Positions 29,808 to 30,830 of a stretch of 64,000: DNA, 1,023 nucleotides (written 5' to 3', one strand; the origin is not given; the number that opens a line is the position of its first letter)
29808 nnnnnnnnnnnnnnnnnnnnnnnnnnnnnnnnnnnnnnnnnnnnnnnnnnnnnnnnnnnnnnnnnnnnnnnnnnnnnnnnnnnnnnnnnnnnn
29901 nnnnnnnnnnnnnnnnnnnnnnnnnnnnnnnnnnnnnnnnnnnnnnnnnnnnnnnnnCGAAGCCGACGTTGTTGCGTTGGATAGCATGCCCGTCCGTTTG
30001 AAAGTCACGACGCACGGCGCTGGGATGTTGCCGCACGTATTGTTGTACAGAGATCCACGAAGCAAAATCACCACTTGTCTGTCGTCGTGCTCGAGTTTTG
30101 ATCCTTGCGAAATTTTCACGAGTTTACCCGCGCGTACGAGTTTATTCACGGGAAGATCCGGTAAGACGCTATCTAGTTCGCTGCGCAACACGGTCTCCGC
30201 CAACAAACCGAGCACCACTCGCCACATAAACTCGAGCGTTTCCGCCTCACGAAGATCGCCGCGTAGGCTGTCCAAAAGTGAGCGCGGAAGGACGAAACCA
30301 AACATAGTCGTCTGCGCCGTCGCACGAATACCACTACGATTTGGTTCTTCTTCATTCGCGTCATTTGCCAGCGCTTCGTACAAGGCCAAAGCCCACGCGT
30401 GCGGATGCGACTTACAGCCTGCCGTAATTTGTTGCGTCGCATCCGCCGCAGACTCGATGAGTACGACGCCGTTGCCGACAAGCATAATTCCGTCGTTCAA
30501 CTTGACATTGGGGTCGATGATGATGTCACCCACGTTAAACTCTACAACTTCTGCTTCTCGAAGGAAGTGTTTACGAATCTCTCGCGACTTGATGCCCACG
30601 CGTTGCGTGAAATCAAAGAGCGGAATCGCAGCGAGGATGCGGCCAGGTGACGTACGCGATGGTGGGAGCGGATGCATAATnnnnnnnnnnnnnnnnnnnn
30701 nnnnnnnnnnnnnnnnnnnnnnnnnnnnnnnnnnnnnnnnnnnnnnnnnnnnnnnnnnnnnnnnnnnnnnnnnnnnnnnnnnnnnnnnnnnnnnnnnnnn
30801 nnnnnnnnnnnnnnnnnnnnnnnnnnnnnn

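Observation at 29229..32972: Na+/H+ exchanger with cyclic-nucleotide-binding-like cytoplasmic tail (SLC9C-like without an obvious voltage sensor)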

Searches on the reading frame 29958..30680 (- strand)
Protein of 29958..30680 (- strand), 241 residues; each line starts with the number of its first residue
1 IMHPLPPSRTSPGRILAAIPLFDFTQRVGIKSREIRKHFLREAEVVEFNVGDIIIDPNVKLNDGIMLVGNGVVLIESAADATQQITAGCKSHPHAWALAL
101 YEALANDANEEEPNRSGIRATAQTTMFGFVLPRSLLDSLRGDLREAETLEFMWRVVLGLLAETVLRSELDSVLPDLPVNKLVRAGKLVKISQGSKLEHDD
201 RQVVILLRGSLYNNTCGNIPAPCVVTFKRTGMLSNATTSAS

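Call 18: search_solved_structures(query=A3, max_evalue=10, show_alignments=4)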
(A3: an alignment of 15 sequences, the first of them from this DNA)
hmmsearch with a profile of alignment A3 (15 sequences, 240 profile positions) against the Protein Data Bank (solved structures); distinct sequences matched with E-value up to 10: 32.
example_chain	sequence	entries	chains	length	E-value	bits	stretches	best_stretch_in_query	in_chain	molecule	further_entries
8j2m_A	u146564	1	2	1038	5.7e-05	26.1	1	11-226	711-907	Na+/H+ antiporter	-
8iwo_A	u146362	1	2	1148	7e-05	25.8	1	11-226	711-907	OsSOS1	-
2xgx_A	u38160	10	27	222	0.0076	19.1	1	45-154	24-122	GLOBAL NITROGEN REGULATOR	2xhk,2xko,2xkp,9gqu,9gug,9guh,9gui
2mng_A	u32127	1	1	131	0.008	19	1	14-88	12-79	Potassium/sodium hyperpolarization-activated cyclic nucleotide-gated channel 4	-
4kl1_A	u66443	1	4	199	0.018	17.8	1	14-88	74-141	Potassium/sodium hyperpolarization-activated cyclic nucleotide-gated channel 4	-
2mpf_A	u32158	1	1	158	0.019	17.8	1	14-88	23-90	Potassium/sodium hyperpolarization-activated cyclic nucleotide-gated channel 2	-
4hbn_A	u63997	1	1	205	0.019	17.8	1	14-88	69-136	Potassium/sodium hyperpolarization-activated cyclic nucleotide-gated channel 4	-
4nvp_A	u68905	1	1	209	0.02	17.7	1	14-88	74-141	Potassium/sodium hyperpolarization-activated cyclic nucleotide-gated channel 4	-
3u11_A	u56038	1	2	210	0.021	17.7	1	14-88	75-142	Potassium/sodium hyperpolarization-activated cyclic nucleotide-gated channel 4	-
3etq_A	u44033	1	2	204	0.021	17.6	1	12-88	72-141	Potassium/sodium hyperpolarization-activated cyclic nucleotide-gated channel 2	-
3otf_A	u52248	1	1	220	0.023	17.6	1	14-88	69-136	Potassium/sodium hyperpolarization-activated cyclic nucleotide-gated channel 4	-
7y3e_A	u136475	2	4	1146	0.025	17.4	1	51-228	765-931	Sodium/hydrogen exchanger 7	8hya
8jd9_A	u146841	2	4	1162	0.026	17.3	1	51-228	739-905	Sodium/hydrogen exchanger 7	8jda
3bpz_A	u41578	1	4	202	0.032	17.1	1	14-88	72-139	Potassium/sodium hyperpolarization-activated cyclic nucleotide-gated channel 2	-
2q0a_A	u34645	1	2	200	0.032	17.1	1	14-88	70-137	Potassium/sodium hyperpolarization-activated cyclic nucleotide-gated channel 2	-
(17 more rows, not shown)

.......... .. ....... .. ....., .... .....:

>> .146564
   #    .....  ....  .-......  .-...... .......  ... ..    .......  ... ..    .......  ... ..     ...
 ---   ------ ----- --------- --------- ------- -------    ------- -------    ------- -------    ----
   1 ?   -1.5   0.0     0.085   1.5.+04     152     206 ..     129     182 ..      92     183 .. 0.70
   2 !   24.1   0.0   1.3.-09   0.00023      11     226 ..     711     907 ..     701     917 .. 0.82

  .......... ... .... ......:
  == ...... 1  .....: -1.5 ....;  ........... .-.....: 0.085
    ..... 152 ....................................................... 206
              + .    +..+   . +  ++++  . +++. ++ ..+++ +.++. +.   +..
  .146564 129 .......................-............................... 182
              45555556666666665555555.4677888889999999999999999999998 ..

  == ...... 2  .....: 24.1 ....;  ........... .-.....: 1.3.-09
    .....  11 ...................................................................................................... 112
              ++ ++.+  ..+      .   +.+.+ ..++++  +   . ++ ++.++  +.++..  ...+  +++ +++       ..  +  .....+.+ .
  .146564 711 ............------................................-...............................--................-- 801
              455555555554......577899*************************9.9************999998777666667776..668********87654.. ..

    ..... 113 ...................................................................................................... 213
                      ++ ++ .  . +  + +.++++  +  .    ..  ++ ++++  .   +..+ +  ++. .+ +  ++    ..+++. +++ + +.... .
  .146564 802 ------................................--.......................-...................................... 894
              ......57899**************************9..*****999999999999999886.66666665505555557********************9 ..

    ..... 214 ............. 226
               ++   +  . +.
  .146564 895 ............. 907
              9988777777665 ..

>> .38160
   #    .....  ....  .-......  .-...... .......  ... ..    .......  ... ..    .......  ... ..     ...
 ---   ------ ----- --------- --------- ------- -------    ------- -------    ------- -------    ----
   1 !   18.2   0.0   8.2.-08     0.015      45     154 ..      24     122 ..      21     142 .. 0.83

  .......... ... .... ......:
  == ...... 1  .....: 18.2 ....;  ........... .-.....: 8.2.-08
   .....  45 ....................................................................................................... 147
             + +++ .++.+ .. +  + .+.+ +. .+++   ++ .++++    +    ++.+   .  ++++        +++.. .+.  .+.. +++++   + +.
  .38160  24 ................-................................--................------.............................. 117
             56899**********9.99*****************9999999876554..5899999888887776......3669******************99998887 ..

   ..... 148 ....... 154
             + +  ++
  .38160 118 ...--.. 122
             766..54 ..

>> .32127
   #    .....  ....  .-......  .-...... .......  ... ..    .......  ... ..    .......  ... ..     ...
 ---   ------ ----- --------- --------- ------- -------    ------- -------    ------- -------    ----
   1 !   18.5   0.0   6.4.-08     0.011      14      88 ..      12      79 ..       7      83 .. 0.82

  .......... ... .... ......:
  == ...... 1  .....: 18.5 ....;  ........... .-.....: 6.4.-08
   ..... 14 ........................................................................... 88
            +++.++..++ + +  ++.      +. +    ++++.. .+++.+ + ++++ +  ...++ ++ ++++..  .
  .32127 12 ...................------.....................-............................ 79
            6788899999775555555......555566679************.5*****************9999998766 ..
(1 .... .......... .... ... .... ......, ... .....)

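Call 19: search_protein_families(library=pfam, alignment_id=A3, max_evalue=10)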
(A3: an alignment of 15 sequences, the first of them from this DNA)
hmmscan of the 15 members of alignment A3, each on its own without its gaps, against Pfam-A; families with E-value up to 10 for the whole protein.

A. member 1, seq(241 aa): 1 family
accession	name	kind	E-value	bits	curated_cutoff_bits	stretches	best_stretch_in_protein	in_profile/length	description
PF23186.1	DUF7059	-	0.041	14.5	27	1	144-188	34-76/85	Domain of unknown function (DUF7059)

B. families by the number of members that match (of 15 scanned): 4 families
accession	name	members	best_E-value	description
PF00027.35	cNMP_binding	4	2.6e-06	Cyclic nucleotide-binding domain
PF13338.12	AbiEi_4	2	0.028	Transcriptional regulator, AbiEi antitoxin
PF23186.1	DUF7059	1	0.041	Domain of unknown function (DUF7059)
PF01275.24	Myelin_PLP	1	0.23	Myelin proteolipid protein (PLP or lipophilin)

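Call 38: predict_structure(alignment_id=A3)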
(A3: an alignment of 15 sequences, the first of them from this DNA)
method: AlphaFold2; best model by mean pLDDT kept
length: 241 residues; sequences in the alignment: 15
mean_pLDDT: 85.7   pTM: 0.82
mean pLDDT of the five models: 85.7, 85.1, 85.0, 83.0, 82.0
residues with pLDDT >= 90: 135; 70-90: 82; 50-70: 10; < 50: 14
segments of 3 or more residues with pLDDT < 50: 229-241
pLDDT, mean of each block of 10 residues (from residue 1): 55 85 88 90 92 92 85 95 94 90 87 91 93 89 91 94 94 90 90 86 90 90 77 34 33
secondary structure, 60 per line:
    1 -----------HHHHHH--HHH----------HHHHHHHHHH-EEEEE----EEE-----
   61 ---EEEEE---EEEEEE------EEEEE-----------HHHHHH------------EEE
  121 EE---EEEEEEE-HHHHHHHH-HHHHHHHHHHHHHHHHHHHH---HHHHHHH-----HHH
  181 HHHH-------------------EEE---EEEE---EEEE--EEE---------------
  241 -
elements in order: H12-17 H33-42 E44-48 E53-55 E64-68 E72-77 E84-88 H100-105 E118-122 E126-132 H134-141 H143-162 H166-172 H178-184 E204-206 E210-213 E217-220 E223-225

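Call 40: fold_search(model_id=the predicted structure, library=pdb)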
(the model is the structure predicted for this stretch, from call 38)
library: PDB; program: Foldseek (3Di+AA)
matches with E <= 10: 866; with E <= 0.001: 182
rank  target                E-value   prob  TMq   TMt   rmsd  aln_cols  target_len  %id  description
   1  8u7d_A                3.6e-07  1.00  0.54  0.17   4.9       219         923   16  R399A mutant of sea urchin SLC9C1 at pH 6 in Na+ - Relaxed state (released 2025-03-26)
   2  8u7r_B                4.0e-07  1.00  0.52  0.16   5.6       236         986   16  WT sea urchin SLC9C1 at pH 6 in presence of K+ (released 2025-03-26)
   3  8u7r_A                6.5e-07  1.00  0.52  0.16   5.6       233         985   15  WT sea urchin SLC9C1 at pH 6 in presence of K+ (released 2025-03-26)
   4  8u73_A                8.2e-07  1.00  0.55  0.16   4.5       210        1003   17  R399A sea urchin SLC9C1 pH 8 in Na+ (released 2025-03-26)
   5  8pd9                  9.3e-07  1.00  0.59  0.17   4.6       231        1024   18  cAMP-bound SpSLC9C1 in lipid nanodiscs, protomer state 1 (released 2023-11-08)
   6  8u7s_A                9.3e-07  1.00  0.51  0.16   5.1       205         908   15  SLC9C1 at pH 6 in presence of Na+ (released 2025-03-26)
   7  8pd5                  1.5e-06  1.00  0.54  0.16   4.9       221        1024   15  Ligand-free SpSLC9C1 in lipid nanodiscs, protomer state 3 (released 2023-11-08)
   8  8xq8                  2.4e-06  1.00  0.51  0.14   5.4       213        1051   15  Structure of the sea urchin spSLC9C1 in state-1 w/ cAMP protomer (released 2024-07-17)
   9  8pd8_A                2.5e-06  1.00  0.59  0.17   4.7       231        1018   19  cAMP-bound SpSLC9C1 in lipid nanodiscs, dimer (released 2023-11-08)
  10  8pd3                  2.5e-06  1.00  0.56  0.16   5.1       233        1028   15  Ligand-free SpSLC9C1 in lipid nanodiscs, protomer state 2 (released 2023-11-08)
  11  8u75_A                3.6e-06  1.00  0.54  0.17   4.7       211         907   15  R399A mutant of sea urchin SLC9C1 at pH 6 in Na+ - Compressed state (released 2025-03-26)
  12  8pdv                  4.1e-06  1.00  0.57  0.16   4.8       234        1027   16  cGMP-bound SpSLC9C1 in lipid nanodiscs, protomer (released 2023-11-08)
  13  8u71_A                4.1e-06  1.00  0.52  0.16   5.1       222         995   14  Structure of sea urchin SLC9C1 at pH 8 in Na+ (released 2025-03-26)
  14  8u6z_A                4.9e-06  1.00  0.53  0.16   5.3       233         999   15  SLC9C1 at pH 8 in presence of K+ (released 2025-03-26)
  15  8otx_A                5.2e-06  1.00  0.55  0.15   4.8       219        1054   15  Cryo-EM structure of Strongylocentrotus purpuratus sperm-specific Na+/H+ exchanger SLC9C1 in nanodisc (released 2023-11-01)
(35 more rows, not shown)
